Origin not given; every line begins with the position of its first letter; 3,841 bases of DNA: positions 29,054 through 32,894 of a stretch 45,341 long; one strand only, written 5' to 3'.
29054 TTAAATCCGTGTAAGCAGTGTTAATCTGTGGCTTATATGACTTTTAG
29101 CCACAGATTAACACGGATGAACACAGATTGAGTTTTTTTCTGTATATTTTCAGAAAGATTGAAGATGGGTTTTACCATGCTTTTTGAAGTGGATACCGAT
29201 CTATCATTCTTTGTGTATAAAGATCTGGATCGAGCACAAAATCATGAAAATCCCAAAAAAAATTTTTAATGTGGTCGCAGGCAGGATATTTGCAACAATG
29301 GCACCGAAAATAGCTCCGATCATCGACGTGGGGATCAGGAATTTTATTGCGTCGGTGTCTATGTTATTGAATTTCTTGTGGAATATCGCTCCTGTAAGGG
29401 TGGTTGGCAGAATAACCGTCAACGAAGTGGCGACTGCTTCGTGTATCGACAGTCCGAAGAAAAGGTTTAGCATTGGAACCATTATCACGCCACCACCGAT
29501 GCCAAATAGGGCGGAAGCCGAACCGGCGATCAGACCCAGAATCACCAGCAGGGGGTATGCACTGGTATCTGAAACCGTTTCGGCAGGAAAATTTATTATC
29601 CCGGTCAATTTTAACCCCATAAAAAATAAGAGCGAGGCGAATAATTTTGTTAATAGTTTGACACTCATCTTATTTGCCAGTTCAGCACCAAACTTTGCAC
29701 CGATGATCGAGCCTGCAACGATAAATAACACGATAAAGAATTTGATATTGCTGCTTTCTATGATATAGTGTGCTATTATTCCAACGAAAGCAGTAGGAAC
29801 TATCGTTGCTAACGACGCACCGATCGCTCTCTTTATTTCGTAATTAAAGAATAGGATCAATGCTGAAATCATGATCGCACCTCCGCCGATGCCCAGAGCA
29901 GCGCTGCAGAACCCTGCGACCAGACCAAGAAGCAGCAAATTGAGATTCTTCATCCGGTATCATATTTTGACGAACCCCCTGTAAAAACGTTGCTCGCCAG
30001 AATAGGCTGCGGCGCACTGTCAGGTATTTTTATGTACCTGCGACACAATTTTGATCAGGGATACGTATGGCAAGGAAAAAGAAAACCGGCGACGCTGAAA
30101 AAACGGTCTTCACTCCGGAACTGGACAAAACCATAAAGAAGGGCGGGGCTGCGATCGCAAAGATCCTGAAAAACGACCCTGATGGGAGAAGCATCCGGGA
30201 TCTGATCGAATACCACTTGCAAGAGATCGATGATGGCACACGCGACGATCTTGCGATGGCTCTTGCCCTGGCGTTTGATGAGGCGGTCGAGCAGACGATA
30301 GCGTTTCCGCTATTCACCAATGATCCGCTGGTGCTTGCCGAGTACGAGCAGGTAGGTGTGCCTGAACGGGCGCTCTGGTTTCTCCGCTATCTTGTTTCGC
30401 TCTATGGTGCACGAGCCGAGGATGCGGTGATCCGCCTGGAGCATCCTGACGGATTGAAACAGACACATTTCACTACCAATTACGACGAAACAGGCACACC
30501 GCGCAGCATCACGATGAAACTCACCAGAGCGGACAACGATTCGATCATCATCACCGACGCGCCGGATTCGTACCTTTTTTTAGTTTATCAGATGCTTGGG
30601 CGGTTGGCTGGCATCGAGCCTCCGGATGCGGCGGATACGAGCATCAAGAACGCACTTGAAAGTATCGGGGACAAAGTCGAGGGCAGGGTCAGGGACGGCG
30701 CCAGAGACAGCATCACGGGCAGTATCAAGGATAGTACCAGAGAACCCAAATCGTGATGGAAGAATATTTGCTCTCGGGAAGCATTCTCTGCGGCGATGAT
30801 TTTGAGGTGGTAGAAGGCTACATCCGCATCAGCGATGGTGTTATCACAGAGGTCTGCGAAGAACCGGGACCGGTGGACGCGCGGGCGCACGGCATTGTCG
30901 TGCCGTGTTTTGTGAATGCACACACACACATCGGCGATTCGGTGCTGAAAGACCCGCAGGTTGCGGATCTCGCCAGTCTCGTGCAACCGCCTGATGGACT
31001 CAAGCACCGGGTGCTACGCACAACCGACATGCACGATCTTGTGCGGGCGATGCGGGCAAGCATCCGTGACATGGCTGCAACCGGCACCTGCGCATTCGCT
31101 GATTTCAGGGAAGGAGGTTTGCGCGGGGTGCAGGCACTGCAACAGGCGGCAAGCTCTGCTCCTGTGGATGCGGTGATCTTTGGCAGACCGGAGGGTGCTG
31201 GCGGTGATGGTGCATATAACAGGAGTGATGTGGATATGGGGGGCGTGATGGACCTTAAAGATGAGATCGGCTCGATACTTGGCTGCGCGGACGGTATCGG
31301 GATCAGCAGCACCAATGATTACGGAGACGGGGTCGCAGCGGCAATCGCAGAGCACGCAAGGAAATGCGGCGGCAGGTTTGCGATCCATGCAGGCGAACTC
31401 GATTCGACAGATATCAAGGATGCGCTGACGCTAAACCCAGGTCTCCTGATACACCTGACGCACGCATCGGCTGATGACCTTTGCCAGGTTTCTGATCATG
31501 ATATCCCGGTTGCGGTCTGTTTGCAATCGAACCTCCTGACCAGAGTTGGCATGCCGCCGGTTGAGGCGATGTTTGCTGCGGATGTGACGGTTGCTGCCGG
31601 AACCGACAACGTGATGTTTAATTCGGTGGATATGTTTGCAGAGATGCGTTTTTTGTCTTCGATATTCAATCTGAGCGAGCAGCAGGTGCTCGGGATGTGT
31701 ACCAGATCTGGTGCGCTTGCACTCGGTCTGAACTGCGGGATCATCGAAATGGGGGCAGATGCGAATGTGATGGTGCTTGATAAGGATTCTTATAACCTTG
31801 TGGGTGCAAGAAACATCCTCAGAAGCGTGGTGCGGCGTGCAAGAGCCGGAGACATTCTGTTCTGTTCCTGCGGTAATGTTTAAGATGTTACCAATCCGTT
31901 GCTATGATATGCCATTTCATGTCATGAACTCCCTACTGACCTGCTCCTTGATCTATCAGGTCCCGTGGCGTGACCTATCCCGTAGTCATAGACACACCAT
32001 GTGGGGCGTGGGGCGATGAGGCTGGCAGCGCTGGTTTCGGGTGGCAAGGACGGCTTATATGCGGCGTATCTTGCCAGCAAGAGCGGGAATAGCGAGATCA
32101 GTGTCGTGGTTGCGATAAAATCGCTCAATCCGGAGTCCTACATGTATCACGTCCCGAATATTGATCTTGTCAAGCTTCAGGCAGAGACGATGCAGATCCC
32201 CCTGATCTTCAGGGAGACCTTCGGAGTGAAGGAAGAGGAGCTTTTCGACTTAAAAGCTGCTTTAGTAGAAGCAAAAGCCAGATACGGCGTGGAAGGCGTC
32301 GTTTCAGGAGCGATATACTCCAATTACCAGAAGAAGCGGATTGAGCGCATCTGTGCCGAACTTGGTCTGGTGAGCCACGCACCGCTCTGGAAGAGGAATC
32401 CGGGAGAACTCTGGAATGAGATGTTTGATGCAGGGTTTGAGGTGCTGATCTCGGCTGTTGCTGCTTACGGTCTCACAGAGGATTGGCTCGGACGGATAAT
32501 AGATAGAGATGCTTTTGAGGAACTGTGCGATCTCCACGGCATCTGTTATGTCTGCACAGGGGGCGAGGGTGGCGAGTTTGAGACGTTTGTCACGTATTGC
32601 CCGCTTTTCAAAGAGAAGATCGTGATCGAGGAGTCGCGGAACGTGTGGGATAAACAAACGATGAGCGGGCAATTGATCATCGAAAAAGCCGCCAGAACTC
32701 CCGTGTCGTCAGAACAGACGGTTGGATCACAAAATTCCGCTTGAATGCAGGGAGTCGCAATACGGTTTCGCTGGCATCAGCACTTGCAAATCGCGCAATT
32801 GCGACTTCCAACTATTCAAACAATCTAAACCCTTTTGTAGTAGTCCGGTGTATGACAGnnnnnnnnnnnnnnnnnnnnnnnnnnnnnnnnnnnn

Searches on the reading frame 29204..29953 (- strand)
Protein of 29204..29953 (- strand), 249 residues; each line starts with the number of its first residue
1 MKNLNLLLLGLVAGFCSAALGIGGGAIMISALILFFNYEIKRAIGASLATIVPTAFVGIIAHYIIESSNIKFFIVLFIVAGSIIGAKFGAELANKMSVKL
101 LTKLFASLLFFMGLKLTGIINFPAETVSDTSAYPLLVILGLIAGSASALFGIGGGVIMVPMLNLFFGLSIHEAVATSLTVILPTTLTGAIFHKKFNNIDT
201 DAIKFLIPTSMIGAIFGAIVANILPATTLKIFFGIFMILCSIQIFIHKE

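Call 25: search_protein_families(library=pfam, proteins=[window:29204-29953:-], max_evalue=0.001)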
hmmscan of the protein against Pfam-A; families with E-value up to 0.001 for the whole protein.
window:29204-29953:- (249 aa): 1 family
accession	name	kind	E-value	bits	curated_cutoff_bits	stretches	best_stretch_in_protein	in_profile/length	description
PF01925.25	TauE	-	6.6e-48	163.9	32.6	2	136-247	1-110/237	Sulfite exporter TauE/SafE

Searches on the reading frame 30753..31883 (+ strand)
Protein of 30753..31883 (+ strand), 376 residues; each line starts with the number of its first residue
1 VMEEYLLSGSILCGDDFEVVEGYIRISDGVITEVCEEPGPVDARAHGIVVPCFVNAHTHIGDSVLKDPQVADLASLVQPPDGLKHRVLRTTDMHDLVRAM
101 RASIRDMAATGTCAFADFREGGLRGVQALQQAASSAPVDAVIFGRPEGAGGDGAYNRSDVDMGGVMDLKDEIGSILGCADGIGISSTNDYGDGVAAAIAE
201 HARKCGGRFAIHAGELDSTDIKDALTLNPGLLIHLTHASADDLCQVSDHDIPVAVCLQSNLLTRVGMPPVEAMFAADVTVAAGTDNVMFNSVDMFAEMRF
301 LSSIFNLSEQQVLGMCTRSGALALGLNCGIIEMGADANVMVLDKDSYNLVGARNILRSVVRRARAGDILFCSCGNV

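Call 25: search_protein_families(library=pfam, proteins=[window:30753-31883:+], max_evalue=0.001)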
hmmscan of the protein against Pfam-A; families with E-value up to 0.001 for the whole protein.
window:30753-31883:+ (376 aa): 3 families
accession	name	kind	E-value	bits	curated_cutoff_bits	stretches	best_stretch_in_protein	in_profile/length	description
PF01979.26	Amidohydro_1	-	1.3e-26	94.1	25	1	48-346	1-322/345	Amidohydrolase family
PF00962.28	A_deaminase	-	3.6e-08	33.3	27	1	200-312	182-302/330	Adenosine deaminase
PF07969.17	Amidohydro_3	-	1.2e-05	25.5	29.7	1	190-345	259-447/472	Amidohydrolase family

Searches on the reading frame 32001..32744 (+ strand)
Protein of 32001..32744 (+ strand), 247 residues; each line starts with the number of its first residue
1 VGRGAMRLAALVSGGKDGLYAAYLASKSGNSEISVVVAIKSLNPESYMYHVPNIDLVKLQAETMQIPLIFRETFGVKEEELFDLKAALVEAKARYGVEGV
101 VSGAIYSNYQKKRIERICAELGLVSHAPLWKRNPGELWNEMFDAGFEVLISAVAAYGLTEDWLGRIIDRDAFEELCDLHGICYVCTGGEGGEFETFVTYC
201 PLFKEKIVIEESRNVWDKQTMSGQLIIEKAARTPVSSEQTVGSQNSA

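Call 25: search_protein_families(library=pfam, proteins=[window:32001-32744:+], max_evalue=0.001)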
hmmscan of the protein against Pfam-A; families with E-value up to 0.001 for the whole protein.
window:32001-32744:+ (247 aa): 1 family
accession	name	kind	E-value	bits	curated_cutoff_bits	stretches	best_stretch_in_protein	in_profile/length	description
PF01902.24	Diphthami_syn_2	-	7.2e-65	219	23.2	1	6-230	1-217/219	Diphthamide synthase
